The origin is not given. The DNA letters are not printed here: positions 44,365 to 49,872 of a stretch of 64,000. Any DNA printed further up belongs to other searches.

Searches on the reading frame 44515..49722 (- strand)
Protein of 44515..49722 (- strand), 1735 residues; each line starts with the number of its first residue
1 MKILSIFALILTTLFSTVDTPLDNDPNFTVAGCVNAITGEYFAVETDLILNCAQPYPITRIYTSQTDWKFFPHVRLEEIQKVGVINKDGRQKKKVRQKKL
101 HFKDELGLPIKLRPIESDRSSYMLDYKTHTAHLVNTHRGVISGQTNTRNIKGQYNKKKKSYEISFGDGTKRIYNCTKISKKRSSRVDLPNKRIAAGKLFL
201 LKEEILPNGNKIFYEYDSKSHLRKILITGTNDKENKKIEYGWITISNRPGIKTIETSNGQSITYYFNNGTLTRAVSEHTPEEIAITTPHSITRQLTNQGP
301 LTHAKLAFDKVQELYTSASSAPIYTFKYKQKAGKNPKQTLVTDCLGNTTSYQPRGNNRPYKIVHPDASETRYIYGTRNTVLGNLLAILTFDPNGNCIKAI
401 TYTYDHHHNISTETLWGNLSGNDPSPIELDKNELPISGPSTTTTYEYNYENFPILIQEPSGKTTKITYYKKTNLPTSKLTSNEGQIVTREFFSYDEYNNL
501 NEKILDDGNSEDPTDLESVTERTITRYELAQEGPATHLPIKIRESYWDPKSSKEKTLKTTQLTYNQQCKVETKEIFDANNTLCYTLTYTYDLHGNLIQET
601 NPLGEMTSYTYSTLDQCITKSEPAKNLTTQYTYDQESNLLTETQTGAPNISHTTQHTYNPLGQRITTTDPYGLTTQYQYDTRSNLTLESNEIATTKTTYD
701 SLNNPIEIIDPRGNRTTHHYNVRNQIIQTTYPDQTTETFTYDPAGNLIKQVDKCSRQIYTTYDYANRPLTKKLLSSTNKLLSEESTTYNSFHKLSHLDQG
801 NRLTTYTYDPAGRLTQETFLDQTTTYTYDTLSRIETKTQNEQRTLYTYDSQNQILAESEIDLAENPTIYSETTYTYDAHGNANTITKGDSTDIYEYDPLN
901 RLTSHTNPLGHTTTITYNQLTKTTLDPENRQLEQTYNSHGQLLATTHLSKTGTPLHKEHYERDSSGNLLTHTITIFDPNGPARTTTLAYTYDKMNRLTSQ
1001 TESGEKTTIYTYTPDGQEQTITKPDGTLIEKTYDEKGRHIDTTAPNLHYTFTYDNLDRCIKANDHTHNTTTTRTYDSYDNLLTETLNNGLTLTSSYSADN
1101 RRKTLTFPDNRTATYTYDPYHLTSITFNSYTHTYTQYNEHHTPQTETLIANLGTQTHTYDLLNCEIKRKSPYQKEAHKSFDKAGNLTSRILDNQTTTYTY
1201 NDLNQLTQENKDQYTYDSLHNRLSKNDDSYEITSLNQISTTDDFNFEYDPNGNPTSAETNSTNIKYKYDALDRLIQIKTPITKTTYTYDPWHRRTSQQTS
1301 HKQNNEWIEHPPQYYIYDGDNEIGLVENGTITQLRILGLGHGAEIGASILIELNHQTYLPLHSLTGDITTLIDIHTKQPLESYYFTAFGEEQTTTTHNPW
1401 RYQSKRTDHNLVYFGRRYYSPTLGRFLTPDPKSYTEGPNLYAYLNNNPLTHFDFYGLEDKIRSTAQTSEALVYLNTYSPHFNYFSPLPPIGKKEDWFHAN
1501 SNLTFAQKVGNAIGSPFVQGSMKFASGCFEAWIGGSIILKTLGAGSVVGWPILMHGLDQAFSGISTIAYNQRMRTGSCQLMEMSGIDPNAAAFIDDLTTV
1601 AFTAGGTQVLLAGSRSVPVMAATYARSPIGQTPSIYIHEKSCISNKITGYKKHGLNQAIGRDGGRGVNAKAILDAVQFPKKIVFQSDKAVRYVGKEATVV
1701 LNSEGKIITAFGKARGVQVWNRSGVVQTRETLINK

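Call 19: search_protein_families(library=pfam, proteins=[window:44515-49722:-], max_evalue=0.001)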
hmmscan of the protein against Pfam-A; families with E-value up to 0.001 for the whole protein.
window:44515-49722:- (1735 aa): 1 family
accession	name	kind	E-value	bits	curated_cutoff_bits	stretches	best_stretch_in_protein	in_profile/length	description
PF05593.20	RHS_repeat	-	1.5e-61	204.2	22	8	699-736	1-38/38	RHS Repeat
